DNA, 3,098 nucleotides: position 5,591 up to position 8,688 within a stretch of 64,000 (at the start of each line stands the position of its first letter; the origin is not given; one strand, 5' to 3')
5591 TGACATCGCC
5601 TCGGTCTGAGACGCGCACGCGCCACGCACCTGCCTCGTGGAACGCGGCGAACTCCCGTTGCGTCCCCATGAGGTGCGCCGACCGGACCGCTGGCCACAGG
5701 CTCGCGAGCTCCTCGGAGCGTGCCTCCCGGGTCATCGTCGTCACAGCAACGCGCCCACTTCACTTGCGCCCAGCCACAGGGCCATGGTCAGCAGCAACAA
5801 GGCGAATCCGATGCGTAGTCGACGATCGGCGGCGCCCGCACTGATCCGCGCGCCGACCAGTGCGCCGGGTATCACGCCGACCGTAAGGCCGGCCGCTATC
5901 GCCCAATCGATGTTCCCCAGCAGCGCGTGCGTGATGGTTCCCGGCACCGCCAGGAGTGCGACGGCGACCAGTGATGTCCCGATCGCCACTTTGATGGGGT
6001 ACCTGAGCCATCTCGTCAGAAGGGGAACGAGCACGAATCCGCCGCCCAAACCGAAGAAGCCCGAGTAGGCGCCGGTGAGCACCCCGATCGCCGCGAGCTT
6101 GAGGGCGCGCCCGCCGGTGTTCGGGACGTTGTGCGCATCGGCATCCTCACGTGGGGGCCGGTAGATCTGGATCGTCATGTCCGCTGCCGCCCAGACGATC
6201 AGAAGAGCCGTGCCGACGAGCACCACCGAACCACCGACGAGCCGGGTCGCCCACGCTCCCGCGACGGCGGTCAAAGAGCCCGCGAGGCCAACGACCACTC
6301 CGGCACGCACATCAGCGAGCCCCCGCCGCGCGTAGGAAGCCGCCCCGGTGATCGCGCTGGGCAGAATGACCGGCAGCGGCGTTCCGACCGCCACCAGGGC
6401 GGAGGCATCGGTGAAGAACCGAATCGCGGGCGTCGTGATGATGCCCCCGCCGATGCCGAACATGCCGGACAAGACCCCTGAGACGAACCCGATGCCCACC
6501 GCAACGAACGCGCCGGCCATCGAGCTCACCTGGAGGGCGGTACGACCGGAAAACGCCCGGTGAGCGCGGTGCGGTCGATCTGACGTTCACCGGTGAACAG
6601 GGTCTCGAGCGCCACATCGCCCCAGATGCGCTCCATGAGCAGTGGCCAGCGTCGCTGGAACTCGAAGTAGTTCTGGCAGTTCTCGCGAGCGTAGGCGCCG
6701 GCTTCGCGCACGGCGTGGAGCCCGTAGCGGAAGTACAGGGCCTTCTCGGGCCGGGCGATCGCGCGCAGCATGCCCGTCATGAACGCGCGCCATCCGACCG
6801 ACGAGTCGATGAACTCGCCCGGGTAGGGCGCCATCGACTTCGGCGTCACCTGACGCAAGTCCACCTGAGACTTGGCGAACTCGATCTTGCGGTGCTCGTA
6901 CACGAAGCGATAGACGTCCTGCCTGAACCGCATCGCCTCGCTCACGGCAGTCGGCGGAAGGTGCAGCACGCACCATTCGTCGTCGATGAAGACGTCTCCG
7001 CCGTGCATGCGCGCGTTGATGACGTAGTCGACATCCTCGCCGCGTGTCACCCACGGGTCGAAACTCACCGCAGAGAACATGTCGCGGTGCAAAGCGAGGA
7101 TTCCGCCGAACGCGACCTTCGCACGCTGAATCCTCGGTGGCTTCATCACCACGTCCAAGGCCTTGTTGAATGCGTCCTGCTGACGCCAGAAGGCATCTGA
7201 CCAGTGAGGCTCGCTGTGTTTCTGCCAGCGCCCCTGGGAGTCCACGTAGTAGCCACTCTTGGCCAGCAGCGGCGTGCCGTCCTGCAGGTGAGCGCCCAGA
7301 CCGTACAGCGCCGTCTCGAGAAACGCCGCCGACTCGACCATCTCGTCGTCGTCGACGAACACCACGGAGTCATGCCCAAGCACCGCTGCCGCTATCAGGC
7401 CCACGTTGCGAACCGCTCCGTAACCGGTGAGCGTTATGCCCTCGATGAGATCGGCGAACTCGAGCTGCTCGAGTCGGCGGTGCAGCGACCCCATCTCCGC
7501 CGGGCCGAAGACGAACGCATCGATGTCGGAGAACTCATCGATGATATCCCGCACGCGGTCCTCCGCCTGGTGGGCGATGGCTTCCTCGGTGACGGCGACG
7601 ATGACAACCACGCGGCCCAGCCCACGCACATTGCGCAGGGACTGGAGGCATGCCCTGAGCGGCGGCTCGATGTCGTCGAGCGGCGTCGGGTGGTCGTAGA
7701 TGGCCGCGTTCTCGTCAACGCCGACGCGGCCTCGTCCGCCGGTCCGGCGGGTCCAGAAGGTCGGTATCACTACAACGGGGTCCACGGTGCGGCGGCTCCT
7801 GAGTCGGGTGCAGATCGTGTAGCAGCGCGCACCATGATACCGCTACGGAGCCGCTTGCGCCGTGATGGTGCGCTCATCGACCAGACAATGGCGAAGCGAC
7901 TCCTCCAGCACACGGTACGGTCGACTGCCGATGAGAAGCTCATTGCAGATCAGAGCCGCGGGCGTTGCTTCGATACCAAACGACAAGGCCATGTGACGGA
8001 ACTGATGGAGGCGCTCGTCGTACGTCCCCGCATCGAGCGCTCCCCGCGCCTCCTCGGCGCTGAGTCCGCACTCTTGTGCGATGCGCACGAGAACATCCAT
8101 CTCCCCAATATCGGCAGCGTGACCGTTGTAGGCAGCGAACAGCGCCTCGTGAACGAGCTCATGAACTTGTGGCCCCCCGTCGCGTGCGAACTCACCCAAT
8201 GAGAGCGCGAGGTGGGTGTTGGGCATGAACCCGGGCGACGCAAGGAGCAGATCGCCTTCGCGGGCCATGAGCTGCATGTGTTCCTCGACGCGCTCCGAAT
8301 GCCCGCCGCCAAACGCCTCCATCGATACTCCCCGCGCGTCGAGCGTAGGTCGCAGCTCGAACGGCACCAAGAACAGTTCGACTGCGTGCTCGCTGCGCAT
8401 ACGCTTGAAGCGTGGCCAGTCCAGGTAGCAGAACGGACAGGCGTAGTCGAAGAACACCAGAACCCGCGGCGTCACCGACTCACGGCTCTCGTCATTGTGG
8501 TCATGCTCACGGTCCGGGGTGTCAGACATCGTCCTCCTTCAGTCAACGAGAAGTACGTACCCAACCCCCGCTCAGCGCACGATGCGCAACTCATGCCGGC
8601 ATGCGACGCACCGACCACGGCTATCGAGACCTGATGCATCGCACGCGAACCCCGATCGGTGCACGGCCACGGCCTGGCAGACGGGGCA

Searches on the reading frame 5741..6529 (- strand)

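Call 55: search_protein_families(library=ncbifam, proteins=[window:5741-6529:-], max_evalue=0.001)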
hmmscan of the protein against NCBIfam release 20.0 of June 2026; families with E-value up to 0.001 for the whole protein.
window:5741-6529:- (262 aa): 1 family
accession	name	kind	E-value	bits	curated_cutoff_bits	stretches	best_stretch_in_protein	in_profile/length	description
NF040961.1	MamO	equivalog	3.3e-05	22.4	800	1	142-250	528-644/648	magnetosome protein MamO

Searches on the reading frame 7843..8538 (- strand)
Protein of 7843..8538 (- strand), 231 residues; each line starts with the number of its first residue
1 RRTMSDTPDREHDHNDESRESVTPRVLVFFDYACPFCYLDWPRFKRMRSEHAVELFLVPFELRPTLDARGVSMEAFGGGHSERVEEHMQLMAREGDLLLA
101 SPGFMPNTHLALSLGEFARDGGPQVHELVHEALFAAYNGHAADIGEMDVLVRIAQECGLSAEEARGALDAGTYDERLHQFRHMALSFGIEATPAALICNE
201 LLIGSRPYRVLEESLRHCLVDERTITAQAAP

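Call 55: search_protein_families(library=ncbifam, proteins=[window:7843-8538:-], max_evalue=0.001)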
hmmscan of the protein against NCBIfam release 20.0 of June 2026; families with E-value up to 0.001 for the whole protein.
window:7843-8538:- (231 aa): 1 family
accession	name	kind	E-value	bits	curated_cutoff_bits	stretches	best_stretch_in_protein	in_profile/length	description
NF041057.1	Rcas_1661_fam_Se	equivalog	5.2e-06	26.2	190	1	122-213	153-242/247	Rcas_1661 family thioredoxin-like (seleno)lipoprotein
